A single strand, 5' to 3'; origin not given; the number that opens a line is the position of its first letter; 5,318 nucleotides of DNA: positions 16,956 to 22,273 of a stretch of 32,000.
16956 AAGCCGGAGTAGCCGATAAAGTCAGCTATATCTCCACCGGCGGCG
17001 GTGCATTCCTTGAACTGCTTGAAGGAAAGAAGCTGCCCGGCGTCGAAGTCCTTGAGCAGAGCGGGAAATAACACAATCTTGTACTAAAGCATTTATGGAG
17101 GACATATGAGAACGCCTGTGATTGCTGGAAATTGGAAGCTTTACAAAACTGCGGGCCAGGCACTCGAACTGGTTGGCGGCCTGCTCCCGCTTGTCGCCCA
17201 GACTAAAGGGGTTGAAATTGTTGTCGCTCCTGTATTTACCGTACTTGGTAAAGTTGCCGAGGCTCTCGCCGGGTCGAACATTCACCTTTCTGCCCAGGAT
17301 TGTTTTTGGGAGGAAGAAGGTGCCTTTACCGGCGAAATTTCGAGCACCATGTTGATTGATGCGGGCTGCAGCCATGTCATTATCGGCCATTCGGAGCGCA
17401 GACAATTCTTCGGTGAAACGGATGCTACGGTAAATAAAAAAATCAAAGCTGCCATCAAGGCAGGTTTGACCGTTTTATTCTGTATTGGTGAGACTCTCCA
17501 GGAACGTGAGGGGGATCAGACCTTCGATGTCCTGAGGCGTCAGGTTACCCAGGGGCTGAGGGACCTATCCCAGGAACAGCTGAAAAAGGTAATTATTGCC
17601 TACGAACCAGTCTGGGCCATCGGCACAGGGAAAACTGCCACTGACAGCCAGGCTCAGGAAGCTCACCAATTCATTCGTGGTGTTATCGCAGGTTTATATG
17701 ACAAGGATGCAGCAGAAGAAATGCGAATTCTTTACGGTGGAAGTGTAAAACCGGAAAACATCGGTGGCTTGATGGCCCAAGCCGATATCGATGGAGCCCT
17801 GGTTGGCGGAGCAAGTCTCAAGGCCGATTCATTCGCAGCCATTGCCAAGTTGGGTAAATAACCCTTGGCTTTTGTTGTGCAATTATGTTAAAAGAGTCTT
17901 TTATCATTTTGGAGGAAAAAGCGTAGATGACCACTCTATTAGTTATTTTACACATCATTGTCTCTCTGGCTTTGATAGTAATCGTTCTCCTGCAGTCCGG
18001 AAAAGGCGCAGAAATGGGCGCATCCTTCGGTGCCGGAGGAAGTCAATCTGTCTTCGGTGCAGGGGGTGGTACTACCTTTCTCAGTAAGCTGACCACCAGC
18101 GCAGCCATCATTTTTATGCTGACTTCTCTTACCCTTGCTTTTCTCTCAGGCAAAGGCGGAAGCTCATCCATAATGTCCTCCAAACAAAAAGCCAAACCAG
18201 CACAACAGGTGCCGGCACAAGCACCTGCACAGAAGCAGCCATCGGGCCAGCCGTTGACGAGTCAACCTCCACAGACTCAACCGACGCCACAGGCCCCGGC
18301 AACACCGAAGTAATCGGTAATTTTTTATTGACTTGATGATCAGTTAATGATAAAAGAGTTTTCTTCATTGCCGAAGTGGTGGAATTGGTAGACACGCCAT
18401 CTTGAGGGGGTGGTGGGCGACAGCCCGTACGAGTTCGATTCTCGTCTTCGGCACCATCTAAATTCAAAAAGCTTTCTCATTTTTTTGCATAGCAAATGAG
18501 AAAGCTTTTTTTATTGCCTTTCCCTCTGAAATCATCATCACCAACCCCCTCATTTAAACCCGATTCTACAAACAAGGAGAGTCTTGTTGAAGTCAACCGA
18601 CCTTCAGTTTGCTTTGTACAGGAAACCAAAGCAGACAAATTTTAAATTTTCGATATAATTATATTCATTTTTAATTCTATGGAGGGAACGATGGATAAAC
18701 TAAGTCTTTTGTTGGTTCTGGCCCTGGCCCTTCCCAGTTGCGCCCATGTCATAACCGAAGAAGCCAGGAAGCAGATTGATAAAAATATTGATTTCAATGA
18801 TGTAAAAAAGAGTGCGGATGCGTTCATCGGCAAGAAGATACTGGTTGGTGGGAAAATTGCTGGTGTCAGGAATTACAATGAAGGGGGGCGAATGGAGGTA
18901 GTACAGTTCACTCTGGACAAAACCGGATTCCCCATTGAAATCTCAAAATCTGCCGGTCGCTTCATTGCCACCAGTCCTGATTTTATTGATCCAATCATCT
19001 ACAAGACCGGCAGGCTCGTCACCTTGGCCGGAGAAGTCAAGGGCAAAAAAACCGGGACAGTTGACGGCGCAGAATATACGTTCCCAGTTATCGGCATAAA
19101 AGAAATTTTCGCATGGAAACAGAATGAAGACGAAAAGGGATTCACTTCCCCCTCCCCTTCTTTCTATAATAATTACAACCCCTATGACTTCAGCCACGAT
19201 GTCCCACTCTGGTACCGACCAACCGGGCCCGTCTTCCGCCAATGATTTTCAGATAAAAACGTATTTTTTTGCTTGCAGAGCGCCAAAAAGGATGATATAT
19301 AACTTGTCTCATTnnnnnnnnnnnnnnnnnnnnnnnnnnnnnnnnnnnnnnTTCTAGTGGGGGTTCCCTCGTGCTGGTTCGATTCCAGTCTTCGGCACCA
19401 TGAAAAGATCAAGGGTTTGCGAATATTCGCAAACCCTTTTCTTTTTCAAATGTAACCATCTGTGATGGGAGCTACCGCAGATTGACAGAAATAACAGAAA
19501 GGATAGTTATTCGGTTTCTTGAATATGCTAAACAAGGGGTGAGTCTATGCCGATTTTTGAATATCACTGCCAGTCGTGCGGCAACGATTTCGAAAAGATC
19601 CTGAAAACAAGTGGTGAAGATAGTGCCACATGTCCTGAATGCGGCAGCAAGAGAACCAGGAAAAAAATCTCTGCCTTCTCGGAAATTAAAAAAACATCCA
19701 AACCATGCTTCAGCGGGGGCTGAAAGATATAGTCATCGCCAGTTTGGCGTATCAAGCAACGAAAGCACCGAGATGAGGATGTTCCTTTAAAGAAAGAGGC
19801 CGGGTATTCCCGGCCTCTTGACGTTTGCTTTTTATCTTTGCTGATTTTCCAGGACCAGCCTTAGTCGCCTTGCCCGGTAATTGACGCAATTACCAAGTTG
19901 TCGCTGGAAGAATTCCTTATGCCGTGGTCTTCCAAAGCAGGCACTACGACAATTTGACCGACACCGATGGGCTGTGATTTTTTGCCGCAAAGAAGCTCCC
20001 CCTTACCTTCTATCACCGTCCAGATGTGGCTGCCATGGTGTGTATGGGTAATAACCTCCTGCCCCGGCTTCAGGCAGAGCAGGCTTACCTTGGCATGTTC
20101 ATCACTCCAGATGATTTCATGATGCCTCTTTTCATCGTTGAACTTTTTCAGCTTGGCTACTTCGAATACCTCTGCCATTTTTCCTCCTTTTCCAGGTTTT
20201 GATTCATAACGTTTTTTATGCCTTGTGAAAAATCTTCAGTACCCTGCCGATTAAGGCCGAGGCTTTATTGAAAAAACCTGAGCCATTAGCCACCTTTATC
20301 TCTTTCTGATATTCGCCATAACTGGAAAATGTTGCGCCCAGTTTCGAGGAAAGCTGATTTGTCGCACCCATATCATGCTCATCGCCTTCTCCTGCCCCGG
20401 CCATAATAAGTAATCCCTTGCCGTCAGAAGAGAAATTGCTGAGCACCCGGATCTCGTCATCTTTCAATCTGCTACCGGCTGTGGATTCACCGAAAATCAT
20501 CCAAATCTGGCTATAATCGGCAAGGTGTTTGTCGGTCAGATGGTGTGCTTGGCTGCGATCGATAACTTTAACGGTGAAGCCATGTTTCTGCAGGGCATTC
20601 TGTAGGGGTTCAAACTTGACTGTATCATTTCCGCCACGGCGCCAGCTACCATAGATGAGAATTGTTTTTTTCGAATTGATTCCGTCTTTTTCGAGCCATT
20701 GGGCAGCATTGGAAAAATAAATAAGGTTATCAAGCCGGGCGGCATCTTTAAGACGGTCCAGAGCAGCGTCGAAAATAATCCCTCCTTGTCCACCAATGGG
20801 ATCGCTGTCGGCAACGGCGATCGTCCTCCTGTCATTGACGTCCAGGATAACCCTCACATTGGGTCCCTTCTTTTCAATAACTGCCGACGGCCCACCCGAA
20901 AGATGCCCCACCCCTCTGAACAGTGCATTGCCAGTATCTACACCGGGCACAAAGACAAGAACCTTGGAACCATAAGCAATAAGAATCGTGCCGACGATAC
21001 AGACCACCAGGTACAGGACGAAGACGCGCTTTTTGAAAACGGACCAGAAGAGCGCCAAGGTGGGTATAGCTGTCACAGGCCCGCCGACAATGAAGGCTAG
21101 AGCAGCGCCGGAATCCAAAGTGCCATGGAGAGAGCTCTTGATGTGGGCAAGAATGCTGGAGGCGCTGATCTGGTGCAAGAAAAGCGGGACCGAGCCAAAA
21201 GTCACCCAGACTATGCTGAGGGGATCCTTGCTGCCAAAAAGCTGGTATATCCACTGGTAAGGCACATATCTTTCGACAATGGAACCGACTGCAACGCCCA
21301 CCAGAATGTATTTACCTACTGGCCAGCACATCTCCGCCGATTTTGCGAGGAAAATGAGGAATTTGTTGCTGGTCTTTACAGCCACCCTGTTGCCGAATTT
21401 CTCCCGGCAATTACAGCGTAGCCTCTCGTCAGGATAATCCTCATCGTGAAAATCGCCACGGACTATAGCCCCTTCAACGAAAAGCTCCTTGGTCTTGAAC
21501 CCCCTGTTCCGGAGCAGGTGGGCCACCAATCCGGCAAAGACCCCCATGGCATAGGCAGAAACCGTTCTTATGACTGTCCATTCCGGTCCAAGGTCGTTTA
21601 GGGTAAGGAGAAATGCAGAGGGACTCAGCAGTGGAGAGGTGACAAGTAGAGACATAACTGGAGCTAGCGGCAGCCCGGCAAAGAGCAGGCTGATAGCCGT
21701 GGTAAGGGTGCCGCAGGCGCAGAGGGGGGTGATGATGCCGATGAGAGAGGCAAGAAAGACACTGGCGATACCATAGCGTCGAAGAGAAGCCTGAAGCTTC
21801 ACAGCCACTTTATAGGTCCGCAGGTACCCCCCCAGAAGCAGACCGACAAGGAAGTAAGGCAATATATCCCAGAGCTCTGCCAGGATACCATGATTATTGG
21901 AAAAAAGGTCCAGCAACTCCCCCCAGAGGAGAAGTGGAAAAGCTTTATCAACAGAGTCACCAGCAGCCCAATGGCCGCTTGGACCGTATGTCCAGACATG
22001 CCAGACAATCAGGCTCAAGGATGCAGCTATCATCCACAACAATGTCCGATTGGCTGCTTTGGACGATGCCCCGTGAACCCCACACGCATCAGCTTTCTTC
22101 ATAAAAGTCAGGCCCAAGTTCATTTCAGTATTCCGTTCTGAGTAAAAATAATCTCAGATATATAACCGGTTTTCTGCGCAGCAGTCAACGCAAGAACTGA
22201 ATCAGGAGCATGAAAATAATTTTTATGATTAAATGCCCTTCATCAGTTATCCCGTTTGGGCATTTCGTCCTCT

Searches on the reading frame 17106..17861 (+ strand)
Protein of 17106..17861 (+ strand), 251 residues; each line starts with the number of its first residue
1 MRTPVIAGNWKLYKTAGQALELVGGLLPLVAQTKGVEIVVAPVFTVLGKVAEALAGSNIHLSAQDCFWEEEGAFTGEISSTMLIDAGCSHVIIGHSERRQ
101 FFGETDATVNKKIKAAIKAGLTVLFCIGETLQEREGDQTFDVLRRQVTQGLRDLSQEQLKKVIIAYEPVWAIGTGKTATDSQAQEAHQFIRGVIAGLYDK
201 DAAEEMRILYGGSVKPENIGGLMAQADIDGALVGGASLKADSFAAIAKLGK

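Call 99: search_protein_families(library=pfam, proteins=[window:17106-17861:+], max_evalue=0.0001)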
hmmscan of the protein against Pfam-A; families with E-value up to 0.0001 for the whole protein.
window:17106-17861:+ (251 aa): 1 family
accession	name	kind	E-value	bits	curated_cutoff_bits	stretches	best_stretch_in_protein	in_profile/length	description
PF00121.24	TIM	-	1.1e-99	333.3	20.1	1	4-248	1-243/245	Triosephosphate isomerase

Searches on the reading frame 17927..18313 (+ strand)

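Call 99: search_protein_families(library=pfam, proteins=[window:17927-18313:+], max_evalue=0.0001)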
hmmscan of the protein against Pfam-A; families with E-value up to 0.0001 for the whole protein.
window:17927-18313:+ (128 aa): 1 family
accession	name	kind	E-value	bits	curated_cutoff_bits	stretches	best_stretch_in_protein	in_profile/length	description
PF03840.19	SecG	-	1.2e-21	77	29.2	1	4-72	1-69/70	Preprotein translocase SecG subunit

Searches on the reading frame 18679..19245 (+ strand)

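Call 99: search_protein_families(library=pfam, proteins=[window:18679-19245:+], max_evalue=0.0001)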
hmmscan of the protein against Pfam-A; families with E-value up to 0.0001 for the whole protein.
window:18679-19245:+ (188 aa): 1 family
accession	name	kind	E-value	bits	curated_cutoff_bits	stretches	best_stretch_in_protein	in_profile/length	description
PF03843.18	Slp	-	3.7e-41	140.5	22.5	1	18-169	1-152/153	Outer membrane lipoprotein Slp family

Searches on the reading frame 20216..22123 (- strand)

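Call 99: search_protein_families(library=pfam, proteins=[window:20216-22123:-], max_evalue=0.0001)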
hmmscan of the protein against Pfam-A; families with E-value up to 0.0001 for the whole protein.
window:20216-22123:- (635 aa): 1 family
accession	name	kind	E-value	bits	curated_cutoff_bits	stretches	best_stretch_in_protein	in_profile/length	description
PF03773.19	ArsP_1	-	6.2e-37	127.8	32.3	1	81-384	10-290/294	Predicted permease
